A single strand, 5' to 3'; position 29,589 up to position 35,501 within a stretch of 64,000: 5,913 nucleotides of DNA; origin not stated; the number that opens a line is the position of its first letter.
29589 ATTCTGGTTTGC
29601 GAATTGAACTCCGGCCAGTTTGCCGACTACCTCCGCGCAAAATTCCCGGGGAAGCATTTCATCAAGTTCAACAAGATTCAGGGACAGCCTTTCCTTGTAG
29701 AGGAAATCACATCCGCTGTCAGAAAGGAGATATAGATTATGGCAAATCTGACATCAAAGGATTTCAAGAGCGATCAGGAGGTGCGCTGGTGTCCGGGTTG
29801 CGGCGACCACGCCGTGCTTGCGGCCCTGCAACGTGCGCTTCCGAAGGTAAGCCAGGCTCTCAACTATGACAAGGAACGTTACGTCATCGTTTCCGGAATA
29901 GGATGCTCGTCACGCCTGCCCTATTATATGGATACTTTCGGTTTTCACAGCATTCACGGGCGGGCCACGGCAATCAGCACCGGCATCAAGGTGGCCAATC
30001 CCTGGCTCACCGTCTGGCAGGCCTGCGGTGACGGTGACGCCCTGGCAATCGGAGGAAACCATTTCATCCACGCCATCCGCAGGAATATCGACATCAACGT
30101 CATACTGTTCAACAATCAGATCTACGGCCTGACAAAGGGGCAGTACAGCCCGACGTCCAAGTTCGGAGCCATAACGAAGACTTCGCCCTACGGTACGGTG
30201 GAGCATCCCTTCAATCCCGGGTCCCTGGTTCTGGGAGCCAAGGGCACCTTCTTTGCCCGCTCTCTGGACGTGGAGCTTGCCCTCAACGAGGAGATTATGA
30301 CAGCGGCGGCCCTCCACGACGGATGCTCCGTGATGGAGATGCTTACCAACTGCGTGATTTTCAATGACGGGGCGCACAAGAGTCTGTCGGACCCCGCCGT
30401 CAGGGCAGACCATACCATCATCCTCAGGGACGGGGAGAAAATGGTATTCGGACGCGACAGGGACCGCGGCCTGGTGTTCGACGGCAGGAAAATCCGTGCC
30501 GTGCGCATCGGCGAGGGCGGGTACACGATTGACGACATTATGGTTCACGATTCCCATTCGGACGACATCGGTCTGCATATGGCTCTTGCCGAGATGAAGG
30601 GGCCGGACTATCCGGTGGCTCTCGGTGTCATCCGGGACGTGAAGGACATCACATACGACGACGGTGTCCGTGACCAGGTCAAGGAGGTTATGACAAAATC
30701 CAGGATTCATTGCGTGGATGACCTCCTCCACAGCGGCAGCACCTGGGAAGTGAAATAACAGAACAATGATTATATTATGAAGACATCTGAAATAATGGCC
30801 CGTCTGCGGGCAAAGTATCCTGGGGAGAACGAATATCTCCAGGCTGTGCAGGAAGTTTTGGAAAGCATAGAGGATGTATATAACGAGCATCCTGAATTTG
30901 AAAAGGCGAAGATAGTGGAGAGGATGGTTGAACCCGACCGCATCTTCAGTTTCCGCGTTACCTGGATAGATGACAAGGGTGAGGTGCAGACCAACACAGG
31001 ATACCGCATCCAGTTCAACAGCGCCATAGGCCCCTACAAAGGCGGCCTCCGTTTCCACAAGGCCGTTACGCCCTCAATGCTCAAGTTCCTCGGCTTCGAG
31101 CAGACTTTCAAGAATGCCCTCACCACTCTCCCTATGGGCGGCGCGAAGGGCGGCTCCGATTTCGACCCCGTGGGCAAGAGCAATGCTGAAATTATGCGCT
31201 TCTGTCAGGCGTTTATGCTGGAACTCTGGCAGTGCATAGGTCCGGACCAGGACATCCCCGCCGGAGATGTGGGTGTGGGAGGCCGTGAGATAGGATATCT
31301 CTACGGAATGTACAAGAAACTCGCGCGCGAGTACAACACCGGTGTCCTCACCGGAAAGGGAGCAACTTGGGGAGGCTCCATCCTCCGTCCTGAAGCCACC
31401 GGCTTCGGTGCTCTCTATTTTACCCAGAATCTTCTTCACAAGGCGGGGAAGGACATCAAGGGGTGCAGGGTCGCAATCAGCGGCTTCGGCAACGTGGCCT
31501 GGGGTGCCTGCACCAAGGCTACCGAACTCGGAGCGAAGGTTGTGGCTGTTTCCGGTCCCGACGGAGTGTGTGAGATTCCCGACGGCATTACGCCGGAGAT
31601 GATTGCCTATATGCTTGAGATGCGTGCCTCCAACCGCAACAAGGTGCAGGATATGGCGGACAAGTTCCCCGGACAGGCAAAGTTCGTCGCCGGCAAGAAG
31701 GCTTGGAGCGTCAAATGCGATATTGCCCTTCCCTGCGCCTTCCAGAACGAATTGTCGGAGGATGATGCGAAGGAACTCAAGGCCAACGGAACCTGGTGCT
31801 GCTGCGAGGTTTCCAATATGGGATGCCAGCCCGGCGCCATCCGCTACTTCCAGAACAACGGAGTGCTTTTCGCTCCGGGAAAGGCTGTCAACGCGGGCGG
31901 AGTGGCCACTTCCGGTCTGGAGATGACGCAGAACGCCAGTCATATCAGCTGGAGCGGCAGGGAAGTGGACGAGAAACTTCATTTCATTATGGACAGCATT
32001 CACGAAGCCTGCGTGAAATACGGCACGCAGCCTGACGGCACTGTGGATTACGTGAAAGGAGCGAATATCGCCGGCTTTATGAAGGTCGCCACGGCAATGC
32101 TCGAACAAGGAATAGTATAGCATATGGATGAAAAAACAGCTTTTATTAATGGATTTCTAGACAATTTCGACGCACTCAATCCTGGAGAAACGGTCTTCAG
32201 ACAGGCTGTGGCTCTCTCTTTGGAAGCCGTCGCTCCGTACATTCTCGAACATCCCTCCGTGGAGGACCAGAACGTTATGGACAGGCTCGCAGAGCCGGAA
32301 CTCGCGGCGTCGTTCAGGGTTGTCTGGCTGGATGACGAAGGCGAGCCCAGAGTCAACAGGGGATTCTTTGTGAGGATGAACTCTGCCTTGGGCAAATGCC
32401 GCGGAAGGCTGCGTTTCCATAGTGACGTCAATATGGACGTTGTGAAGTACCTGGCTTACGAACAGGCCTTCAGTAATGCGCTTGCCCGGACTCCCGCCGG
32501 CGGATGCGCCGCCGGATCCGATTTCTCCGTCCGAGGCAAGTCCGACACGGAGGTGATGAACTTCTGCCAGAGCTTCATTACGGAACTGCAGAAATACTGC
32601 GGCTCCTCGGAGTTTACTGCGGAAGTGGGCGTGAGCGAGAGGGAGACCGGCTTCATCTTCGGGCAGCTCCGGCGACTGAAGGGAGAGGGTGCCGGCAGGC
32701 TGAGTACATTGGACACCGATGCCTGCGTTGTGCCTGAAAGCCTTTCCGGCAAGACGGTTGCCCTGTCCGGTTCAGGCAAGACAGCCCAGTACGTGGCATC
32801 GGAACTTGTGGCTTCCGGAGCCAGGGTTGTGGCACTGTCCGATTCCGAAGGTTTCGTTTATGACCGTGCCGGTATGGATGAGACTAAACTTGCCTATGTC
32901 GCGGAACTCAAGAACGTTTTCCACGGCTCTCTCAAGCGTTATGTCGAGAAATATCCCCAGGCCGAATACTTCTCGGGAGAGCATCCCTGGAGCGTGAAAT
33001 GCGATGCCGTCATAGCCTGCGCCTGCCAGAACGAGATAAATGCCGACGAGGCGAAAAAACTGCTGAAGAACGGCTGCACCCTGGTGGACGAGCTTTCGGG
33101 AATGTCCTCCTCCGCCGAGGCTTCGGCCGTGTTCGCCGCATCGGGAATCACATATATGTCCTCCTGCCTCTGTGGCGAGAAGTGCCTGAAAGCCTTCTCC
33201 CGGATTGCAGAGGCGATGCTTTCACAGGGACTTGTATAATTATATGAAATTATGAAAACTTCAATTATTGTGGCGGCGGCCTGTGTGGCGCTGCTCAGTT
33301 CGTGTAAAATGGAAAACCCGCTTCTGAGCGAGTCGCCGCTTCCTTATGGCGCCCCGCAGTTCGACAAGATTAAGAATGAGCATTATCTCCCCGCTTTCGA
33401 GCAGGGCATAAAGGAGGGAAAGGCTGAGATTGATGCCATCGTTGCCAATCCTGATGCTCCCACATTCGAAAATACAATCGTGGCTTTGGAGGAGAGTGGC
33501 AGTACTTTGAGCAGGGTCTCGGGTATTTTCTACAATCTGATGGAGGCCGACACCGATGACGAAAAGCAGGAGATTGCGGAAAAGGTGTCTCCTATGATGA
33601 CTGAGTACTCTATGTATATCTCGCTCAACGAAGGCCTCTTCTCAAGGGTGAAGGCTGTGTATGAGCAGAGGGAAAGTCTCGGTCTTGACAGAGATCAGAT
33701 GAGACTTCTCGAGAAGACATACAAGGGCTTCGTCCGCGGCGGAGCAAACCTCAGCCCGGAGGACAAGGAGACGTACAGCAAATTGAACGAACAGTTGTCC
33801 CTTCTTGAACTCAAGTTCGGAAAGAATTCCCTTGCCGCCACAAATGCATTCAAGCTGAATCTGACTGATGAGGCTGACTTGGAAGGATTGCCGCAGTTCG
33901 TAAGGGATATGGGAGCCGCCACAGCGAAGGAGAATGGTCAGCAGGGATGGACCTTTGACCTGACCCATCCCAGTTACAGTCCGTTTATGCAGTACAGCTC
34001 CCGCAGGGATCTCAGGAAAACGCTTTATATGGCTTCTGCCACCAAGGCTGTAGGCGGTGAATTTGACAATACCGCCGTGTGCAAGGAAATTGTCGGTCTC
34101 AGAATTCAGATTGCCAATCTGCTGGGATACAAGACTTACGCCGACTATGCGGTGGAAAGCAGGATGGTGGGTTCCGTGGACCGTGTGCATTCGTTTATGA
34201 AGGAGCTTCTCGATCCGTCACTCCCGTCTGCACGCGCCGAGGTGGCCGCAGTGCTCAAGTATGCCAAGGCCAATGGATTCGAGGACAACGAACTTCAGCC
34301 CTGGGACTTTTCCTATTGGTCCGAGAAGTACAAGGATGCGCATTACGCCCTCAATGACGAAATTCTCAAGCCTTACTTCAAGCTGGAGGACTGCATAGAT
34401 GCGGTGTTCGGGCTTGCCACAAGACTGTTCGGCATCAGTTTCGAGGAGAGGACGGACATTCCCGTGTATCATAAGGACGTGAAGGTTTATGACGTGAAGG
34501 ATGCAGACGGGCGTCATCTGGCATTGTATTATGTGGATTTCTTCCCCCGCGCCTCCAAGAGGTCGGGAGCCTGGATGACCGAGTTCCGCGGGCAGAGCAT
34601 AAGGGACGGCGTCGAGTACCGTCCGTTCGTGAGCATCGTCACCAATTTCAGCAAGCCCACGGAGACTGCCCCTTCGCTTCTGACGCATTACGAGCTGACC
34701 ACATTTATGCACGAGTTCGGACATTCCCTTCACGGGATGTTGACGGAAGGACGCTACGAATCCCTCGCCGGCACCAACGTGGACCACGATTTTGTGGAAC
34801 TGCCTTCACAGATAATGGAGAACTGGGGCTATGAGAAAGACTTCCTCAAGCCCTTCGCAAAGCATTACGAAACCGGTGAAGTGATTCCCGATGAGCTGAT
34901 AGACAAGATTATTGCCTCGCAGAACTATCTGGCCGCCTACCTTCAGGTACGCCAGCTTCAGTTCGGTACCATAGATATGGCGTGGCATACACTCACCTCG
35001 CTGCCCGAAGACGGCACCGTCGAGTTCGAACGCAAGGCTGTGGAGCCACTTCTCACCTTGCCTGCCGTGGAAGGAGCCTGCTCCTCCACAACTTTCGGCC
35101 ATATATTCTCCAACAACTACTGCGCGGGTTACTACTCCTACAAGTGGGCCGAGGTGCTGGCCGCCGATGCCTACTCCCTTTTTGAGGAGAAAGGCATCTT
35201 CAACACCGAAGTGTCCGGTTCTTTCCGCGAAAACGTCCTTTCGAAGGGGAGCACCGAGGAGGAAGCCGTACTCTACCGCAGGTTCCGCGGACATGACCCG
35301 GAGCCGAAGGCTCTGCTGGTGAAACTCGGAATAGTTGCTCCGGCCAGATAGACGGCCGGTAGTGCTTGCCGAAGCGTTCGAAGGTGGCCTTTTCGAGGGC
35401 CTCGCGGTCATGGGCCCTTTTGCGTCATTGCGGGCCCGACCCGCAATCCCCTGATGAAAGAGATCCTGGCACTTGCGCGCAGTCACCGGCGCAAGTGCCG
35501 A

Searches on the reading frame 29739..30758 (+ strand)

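Call 4: search_protein_families(library=pfam, proteins=[window:29739-30758:+], max_evalue=0.01)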
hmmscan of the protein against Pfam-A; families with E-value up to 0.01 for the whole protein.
window:29739-30758:+ (339 aa): 1 family
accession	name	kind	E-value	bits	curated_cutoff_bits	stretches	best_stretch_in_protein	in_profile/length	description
PF02775.26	TPP_enzyme_C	-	2.3e-25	89.6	21.9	1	54-200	2-150/151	Thiamine pyrophosphate enzyme, C-terminal TPP binding domain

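Call 5: search_protein_families(library=ncbifam, proteins=[window:29739-30758:+], max_evalue=0.01)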
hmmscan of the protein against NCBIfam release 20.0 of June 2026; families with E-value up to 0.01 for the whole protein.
window:29739-30758:+ (339 aa): 17 families
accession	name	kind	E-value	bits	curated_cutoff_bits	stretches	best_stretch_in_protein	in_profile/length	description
NF008820.0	PRK11866.1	equivalog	6.3e-71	239.1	402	1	3-210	3-206/287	2-oxoacid ferredoxin oxidoreductase subunit beta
TIGR02177.1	PorB_KorB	subfamily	6.4e-69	232.6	261.9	1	16-210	2-192/286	2-oxoacid:acceptor oxidoreductase, beta subunit, pyruvate/2-ketoisovalerate family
NF008821.0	PRK11869.1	equivalog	4.9e-62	209.4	438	1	10-209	9-204/286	2-oxoacid ferredoxin oxidoreductase subunit beta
NF041171.1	Oxoac_fdxbeta_Archa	equivalog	1.2e-61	208.6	423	1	15-213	3-197/296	2-oxoacid:ferredoxin oxidoreductase subunit beta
NF007207.0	PRK09628.1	equivalog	6.5e-54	183.4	364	1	15-211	16-207/277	2-oxoglutarate ferredoxin oxidoreductase subunit beta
NF008819.1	PRK11865.1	equivalog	7.9e-09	35.2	405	1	16-154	19-156/300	pyruvate synthase subunit PorB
NF045792.1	OxalOxredbeta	equivalog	3e-06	26.5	590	1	92-154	104-166/311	oxalate oxidoreductase subunit beta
NF004772.0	PRK06112.1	subfamily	1.9e-05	23.2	673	1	78-157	444-520/578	acetolactate synthase catalytic subunit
TIGR03336.1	IOR_alpha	equivalog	2.2e-05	23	650.9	1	17-217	358-543/595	indolepyruvate ferredoxin oxidoreductase subunit alpha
NF008818.0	PRK11864.1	subfamily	2.3e-05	23.7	405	1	18-157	21-160/300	3-methyl-2-oxobutanoate dehydrogenase subunit beta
TIGR02176.1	pyruv_ox_red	equivalog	0.00016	19.7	911.35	1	91-206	955-1071/1167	pyruvate:ferredoxin (flavodoxin) oxidoreductase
NF004813.0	PRK06163.1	equivalog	0.00037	20.2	240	1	73-142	59-128/202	hypothetical protein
TIGR03846.1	sulfopy_beta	equivalog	0.00098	19.1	221.5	1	48-142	15-116/182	sulfopyruvate decarboxylase subunit beta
TIGR03297.1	Ppyr-DeCO2ase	equivalog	0.0032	16.5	312.5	1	46-155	186-306/360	phosphonopyruvate decarboxylase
NF006052.0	PRK08199.1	subfamily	0.0046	15.3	539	1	82-130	426-473/559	thiamine pyrophosphate protein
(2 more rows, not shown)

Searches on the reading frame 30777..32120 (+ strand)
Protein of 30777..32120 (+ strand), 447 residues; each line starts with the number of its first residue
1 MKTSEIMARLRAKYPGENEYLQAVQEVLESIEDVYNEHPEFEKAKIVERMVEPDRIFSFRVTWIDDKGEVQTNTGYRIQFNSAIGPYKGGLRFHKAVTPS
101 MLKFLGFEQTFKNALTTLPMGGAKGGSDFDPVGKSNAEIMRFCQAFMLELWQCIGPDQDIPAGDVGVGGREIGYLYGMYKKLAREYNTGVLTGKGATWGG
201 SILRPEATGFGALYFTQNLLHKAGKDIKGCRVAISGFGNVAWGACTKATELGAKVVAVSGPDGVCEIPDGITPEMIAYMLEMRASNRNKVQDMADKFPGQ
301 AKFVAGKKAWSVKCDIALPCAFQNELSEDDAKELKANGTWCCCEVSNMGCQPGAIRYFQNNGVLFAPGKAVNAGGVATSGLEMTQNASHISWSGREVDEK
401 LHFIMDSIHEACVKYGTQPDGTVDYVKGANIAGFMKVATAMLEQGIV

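Call 4: search_protein_families(library=pfam, proteins=[window:30777-32120:+], max_evalue=0.01)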
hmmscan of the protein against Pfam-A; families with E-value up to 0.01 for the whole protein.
window:30777-32120:+ (447 aa): 2 families
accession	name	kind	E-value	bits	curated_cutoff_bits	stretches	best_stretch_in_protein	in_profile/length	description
PF00208.27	ELFV_dehydrog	-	1.4e-75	254.6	23.4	1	199-445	1-241/241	Glutamate/Leucine/Phenylalanine/Valine dehydrogenase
PF02812.23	ELFV_dehydrog_N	-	1.3e-49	167.7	25.3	1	53-181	1-129/129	Glu/Leu/Phe/Val dehydrogenase, dimerisation domain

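Call 5: search_protein_families(library=ncbifam, proteins=[window:30777-32120:+], max_evalue=0.01)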
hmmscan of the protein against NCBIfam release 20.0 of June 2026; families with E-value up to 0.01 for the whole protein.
window:30777-32120:+ (447 aa): 6 families
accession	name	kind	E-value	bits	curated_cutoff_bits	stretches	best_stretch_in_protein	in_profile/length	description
NF010633.0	PRK14030.1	subfamily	1.6e-243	808.6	743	1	1-447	1-445/445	glutamate dehydrogenase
NF010634.0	PRK14031.1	equivalog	5.8e-201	667.7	822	1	1-447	1-444/444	NADP-specific glutamate dehydrogenase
NF006929.0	PRK09414.1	equivalog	4.9e-197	655.3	536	1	3-447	7-445/445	NADP-specific glutamate dehydrogenase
NF040817.1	GdhA_Arch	equivalog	6.1e-61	206.8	750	1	45-447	26-417/419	glutamate dehydrogenase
NF041398.1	GluDhGdhB_Halo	equivalog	3.7e-60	203.9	620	1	44-446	22-408/410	glutamate dehydrogenase GdhB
NF035922.1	Trp_DH_ScyB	equivalog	1e-07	31.3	600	1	286-385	200-296/346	tryptophan dehydrogenase ScyB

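Call 69: search_solved_structures(query=window:30777-32120:+, show_alignments=1, max_evalue=1e-100)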
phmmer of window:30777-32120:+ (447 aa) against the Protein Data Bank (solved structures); distinct sequences matched with E-value up to 1e-100: 17.
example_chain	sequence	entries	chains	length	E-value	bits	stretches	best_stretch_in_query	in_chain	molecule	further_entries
1bgv_A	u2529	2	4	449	6.2e-159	533.1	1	5-446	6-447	GLUTAMATE DEHYDROGENASE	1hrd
1k89_A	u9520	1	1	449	1e-157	529.1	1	5-446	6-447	GLUTAMATE DEHYDROGENASE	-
1aup_A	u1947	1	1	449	3.7e-157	527.3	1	5-446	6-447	NAD-SPECIFIC GLUTAMATE DEHYDROGENASE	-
2yfh_A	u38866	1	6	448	5.9e-153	513.4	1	5-446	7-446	GLUTAMATE DEHYDROGENASE, NAD-SPECIFIC GLUTAMATE DEHYDROGENASE, GLUTAMATE DEHYDROGENASE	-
4fcc_A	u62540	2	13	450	6.1e-153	513.4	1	9-447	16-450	Glutamate dehydrogenase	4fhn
3sbo_A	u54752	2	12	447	8e-153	513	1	9-447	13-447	NADP-specific glutamate dehydrogenase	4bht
5gud_A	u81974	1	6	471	3.4e-144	484.6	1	11-447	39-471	Glutamate dehydrogenase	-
5ijz_A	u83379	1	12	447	4e-144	484.3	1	11-447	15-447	NADP-specific glutamate dehydrogenase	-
3r3j_A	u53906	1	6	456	2.9e-133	448.5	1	5-445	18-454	Glutamate dehydrogenase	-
7f77_A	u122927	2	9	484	7.9e-127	427.3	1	14-446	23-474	Glutamate dehydrogenase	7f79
2bma_A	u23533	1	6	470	1.6e-126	426.3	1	6-445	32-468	GLUTAMATE DEHYDROGENASE (NADP+)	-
9yis_A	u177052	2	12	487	5.9e-126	424.4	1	11-447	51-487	Glutamate dehydrogenase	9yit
8z29_A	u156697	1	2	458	1.6e-124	419.7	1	14-445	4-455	Glutamate dehydrogenase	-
7ecr_A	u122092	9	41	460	1.1e-123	417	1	14-445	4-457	Glutamate dehydrogenase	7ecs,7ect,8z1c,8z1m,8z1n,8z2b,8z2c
8z2a_A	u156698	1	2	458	4.6e-123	414.9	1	14-445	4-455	Glutamate dehydrogenase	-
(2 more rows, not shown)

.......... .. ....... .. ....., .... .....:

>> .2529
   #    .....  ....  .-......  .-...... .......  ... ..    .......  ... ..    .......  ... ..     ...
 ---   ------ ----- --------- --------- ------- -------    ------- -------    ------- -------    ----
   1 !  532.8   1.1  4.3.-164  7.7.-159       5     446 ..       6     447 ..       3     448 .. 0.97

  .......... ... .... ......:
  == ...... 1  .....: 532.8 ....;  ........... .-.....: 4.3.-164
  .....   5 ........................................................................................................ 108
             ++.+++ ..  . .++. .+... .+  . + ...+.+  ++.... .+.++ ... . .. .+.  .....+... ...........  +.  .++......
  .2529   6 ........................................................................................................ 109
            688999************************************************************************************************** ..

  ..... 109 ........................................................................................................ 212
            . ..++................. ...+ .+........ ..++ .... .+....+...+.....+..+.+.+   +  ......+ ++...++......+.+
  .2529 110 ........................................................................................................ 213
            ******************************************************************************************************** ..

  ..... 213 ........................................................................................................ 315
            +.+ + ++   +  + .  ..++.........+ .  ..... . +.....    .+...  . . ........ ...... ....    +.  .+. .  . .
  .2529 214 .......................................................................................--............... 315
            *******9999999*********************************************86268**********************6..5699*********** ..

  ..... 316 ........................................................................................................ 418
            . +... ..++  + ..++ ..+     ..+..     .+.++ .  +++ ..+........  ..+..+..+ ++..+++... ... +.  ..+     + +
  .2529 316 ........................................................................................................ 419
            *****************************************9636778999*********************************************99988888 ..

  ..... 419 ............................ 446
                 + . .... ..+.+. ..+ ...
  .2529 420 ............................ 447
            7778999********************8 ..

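Call 76: find_homologous_proteins(query=window:30777-32117:+, max_evalue=1e-100)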
Query window:30777-32117:+ (447 aa): 8000 proteins with E <= 1e-100 among 8000 candidates; the best 120 are listed.
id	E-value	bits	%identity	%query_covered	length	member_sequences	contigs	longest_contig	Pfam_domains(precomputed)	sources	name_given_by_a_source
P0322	2.2e-290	981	92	100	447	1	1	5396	PF02812.24,PF00208.28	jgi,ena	-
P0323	2.7e-289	978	92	100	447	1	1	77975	PF02812.24,PF00208.28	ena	-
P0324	3.1e-289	978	92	100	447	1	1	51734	PF02812.24,PF00208.28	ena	-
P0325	4.6e-289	977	92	100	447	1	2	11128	PF02812.24,PF00208.28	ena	-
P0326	1.0e-282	956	91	100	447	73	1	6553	PF02812.24,PF00208.28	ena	-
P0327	1.9e-281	952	89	100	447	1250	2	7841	PF02812.24,PF00208.28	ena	-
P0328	1.4e-280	949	90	100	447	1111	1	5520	PF02812.24,PF00208.28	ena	-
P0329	4.3e-279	944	89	100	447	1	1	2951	PF02812.24,PF00208.28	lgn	-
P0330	5.2e-279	944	89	100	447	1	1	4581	PF02812.24,PF00208.28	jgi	jgi:glutamate dehydrogenase (NADP+)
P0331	2.2e-278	942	89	100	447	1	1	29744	PF02812.24,PF00208.28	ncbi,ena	-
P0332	2.3e-278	942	90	100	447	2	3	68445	PF02812.24,PF00208.28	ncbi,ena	-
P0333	2.3e-278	942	90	100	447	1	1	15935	PF02812.24,PF00208.28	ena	-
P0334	4.3e-278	941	89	100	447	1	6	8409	PF02812.24,PF00208.28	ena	-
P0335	1.6e-277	939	89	100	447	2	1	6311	PF02812.24,PF00208.28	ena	-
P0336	2.9e-277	938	89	100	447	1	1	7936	PF02812.24,PF00208.28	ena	-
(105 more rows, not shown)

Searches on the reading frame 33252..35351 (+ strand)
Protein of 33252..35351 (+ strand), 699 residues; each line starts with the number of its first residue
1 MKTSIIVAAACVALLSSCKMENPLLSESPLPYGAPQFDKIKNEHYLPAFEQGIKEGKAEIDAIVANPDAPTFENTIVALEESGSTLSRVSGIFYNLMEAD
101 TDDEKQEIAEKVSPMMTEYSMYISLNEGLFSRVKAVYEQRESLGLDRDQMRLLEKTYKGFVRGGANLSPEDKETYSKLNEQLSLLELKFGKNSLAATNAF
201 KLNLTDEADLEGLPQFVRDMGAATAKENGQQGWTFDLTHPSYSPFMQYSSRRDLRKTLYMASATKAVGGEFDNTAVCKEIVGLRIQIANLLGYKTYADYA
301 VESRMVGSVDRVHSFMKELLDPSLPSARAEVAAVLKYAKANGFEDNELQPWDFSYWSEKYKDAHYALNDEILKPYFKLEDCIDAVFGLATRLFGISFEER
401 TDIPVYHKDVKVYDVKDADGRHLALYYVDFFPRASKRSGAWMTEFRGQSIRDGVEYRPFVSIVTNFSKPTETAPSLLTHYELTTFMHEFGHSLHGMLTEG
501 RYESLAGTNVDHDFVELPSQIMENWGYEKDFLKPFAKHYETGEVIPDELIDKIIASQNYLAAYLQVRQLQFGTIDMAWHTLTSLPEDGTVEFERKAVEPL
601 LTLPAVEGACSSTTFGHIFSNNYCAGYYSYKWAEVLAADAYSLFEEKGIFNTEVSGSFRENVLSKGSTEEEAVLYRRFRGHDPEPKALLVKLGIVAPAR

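Call 4: search_protein_families(library=pfam, proteins=[window:33252-35351:+], max_evalue=0.01)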
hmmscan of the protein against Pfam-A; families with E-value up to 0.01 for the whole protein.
window:33252-35351:+ (699 aa): 2 families
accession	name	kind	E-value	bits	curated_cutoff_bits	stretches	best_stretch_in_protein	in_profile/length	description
PF01432.26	Peptidase_M3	-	1.6e-128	430.3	27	1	245-693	1-456/457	Peptidase family M3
PF19310.4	TOP_N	-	8.3e-05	22.8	27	1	59-171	11-122/123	Neurolysin/Thimet oligopeptidase, N-terminal domain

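Call 5: search_protein_families(library=ncbifam, proteins=[window:33252-35351:+], max_evalue=0.01)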
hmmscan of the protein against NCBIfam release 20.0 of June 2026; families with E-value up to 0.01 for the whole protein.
window:33252-35351:+ (699 aa): 3 families
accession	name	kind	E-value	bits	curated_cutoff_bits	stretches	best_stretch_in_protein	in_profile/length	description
NF007624.0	PRK10280.1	equivalog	5.6e-173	576.7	944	1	20-694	3-679/681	peptidyl-dipeptidase Dcp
NF008159.0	PRK10911.1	equivalog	1e-155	519.8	927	1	20-694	1-678/680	oligopeptidase A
TIGR02289.1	M3_not_pepF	subfamily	3.4e-06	25.9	442.35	1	243-357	150-260/549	M3 family oligoendopeptidase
